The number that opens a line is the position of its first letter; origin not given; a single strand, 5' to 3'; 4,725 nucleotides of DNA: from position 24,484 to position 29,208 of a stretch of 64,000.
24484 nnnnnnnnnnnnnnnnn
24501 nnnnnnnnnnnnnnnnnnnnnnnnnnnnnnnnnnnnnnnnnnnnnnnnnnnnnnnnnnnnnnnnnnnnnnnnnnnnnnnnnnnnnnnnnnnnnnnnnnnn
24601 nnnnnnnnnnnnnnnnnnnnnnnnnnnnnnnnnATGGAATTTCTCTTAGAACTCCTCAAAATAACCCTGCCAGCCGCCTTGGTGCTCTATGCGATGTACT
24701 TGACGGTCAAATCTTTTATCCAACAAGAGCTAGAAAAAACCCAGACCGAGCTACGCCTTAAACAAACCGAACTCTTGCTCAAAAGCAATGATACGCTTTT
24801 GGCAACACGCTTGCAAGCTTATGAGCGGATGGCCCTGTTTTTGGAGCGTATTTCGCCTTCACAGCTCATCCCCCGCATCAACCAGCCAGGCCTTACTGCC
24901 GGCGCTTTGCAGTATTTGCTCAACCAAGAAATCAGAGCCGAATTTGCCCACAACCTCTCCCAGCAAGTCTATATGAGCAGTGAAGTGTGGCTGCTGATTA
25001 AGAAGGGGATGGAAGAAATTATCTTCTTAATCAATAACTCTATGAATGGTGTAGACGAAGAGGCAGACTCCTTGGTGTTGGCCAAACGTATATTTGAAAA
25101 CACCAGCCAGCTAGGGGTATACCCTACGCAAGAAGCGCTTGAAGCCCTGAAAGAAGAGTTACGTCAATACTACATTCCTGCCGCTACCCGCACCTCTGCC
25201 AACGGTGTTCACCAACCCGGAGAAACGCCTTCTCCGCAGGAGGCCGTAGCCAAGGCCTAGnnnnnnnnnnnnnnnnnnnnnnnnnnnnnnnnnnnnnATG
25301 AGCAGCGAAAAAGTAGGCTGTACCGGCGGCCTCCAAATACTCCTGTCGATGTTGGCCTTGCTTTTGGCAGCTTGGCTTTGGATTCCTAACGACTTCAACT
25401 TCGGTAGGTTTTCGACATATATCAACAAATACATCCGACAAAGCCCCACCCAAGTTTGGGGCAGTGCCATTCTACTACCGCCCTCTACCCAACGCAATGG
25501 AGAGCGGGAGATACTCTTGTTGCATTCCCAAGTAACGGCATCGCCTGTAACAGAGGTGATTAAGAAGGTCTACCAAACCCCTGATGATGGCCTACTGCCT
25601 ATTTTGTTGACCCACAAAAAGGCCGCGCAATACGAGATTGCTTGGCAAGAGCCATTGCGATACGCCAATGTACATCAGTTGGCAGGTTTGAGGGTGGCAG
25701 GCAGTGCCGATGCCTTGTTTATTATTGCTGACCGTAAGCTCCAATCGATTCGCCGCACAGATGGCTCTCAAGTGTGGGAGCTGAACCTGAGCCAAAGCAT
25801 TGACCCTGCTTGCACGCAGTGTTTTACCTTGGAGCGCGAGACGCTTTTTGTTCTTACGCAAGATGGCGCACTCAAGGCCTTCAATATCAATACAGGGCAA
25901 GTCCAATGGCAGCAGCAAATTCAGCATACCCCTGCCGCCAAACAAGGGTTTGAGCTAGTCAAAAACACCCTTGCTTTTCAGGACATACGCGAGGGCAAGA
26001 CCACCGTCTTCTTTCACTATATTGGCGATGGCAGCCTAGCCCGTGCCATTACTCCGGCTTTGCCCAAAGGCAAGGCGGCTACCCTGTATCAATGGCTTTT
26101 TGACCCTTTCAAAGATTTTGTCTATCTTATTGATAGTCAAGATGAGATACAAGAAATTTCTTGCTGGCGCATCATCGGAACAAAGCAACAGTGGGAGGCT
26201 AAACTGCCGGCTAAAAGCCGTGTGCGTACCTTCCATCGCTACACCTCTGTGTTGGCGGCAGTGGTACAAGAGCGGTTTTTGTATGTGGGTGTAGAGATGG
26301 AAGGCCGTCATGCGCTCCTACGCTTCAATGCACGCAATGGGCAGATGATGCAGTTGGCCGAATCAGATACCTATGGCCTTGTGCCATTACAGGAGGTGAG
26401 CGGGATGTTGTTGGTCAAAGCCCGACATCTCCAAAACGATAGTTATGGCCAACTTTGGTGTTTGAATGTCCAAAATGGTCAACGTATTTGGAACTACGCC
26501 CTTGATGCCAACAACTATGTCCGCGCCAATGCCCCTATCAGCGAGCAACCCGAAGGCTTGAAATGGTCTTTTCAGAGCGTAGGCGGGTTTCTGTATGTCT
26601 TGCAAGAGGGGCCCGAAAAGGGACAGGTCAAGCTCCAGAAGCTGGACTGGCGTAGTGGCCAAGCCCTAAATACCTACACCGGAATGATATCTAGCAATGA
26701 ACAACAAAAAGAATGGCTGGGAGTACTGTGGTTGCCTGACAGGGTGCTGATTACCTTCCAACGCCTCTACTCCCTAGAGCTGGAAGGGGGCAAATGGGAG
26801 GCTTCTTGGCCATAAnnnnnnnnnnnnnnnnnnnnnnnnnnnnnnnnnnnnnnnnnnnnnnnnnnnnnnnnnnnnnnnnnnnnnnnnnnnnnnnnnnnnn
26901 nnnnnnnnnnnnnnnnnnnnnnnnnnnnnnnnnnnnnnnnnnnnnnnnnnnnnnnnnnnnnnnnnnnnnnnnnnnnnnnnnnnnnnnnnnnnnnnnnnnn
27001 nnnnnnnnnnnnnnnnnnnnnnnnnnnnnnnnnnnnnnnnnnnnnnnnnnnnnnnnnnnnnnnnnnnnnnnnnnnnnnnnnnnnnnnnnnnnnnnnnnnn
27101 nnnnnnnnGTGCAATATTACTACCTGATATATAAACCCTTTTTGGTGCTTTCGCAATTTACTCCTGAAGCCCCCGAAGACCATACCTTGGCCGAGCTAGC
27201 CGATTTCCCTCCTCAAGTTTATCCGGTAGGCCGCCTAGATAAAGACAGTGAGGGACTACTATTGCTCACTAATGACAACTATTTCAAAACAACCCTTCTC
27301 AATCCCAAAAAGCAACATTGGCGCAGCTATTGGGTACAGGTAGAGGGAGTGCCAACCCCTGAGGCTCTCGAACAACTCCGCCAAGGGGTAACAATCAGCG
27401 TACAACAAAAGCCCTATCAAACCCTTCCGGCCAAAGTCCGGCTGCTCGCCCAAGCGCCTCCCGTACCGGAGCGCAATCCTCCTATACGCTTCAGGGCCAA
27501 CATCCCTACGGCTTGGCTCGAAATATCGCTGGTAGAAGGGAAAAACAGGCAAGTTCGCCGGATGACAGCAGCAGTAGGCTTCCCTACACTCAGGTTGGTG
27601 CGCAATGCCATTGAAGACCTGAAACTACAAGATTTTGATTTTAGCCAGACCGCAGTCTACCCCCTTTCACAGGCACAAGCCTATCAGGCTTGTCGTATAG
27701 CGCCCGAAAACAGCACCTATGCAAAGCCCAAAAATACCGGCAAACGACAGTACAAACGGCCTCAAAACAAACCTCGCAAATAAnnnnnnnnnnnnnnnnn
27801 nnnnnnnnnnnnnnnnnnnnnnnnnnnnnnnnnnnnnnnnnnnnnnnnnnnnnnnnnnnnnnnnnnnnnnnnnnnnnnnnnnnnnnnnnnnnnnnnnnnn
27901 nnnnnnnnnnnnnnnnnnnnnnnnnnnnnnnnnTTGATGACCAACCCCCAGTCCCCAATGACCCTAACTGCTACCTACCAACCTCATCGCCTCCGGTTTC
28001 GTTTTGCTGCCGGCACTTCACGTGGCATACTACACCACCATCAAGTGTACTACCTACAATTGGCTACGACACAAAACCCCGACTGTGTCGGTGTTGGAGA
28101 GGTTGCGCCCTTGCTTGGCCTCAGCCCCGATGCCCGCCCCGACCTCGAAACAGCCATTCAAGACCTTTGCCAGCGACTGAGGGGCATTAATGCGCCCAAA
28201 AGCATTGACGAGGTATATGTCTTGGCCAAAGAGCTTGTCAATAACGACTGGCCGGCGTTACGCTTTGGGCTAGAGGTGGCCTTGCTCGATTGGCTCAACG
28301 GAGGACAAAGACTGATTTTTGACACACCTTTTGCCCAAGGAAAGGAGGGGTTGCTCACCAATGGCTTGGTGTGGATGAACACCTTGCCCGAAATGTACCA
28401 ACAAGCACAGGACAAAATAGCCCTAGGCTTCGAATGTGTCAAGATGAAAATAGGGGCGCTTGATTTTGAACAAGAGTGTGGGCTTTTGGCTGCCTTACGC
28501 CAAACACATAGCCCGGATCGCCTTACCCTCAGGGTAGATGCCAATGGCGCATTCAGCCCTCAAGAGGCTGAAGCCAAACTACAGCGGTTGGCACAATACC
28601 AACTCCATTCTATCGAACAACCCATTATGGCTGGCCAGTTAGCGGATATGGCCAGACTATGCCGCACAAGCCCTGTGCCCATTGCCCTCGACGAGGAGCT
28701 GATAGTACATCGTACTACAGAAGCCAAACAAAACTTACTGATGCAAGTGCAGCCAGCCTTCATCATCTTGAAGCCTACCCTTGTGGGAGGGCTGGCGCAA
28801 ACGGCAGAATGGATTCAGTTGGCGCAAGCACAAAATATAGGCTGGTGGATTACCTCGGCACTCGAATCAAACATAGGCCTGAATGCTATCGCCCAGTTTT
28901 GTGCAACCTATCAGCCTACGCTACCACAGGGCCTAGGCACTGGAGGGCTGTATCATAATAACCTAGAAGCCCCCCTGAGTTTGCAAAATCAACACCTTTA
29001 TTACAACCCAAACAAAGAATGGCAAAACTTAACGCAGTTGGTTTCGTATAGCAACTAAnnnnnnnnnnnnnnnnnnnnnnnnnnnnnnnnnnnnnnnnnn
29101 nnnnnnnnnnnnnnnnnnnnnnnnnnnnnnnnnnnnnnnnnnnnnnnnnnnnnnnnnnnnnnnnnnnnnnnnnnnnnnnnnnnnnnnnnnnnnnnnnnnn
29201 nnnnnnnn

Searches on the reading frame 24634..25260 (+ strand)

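Call 57: search_protein_families(library=pfam, proteins=[window:24634-25260:+], max_evalue=0.00001)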
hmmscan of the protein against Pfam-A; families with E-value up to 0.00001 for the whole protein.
window:24634-25260:+ (208 aa): 1 family
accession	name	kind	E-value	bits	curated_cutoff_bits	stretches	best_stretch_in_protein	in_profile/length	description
PF25589.1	DUF7935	-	3.3e-55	186.6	27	1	3-178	2-170/171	Family of unknown function (DUF7935)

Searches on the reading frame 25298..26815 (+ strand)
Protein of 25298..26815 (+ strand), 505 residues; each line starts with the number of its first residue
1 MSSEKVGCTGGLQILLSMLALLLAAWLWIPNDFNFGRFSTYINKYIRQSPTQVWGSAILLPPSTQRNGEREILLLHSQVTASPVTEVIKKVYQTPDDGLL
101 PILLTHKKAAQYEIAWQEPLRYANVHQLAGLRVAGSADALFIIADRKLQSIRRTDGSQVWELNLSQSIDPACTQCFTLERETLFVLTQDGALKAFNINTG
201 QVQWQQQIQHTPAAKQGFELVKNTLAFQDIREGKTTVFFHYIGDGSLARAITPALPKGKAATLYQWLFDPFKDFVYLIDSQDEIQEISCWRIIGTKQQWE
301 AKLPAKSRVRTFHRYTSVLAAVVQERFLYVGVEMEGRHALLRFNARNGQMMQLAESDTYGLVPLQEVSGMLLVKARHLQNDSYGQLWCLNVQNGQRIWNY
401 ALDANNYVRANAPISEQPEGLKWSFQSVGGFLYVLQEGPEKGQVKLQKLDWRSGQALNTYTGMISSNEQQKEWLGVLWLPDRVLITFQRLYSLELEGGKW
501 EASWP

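Call 57: search_protein_families(library=pfam, proteins=[window:25298-26815:+], max_evalue=0.00001)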
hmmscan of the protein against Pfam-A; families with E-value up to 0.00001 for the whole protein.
window:25298-26815:+ (505 aa): 3 families
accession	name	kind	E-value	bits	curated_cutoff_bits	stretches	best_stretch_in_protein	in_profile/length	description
PF13360.13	PQQ_2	-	8.3e-15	55.5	27.6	1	127-214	24-107/233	Outer membrane protein assembly factor BamB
PF25293.1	Beta-prop_EMC1_N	-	4e-08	33.7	34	0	179-281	73-172/219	EMC1 N-terminal beta-propeller domain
PF13570.13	Beta-prop_ACSF4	-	4.3e-07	30.1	133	0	147-209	30-90/329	Beta-alanine-activating enzyme, beta-propeller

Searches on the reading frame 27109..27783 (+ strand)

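Call 57: search_protein_families(library=pfam, proteins=[window:27109-27783:+], max_evalue=0.00001)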
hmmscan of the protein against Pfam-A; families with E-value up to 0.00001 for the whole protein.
window:27109-27783:+ (224 aa): 1 family
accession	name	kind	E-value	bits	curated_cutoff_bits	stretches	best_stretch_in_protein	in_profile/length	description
PF00849.27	PseudoU_synth_2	-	5.1e-18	66.2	26.8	1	3-155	1-152/152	RNA pseudouridylate synthase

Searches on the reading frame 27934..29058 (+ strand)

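Call 58: search_protein_families(library=pfam, proteins=[window:27934-29058:+], max_evalue=0.00001)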
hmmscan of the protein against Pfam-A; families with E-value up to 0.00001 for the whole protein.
window:27934-29058:+ (374 aa): 1 family
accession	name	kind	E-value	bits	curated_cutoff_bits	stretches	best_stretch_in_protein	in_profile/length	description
PF13378.12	MR_MLE_C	-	2.6e-29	103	29.4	1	154-351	2-199/219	Enolase C-terminal domain-like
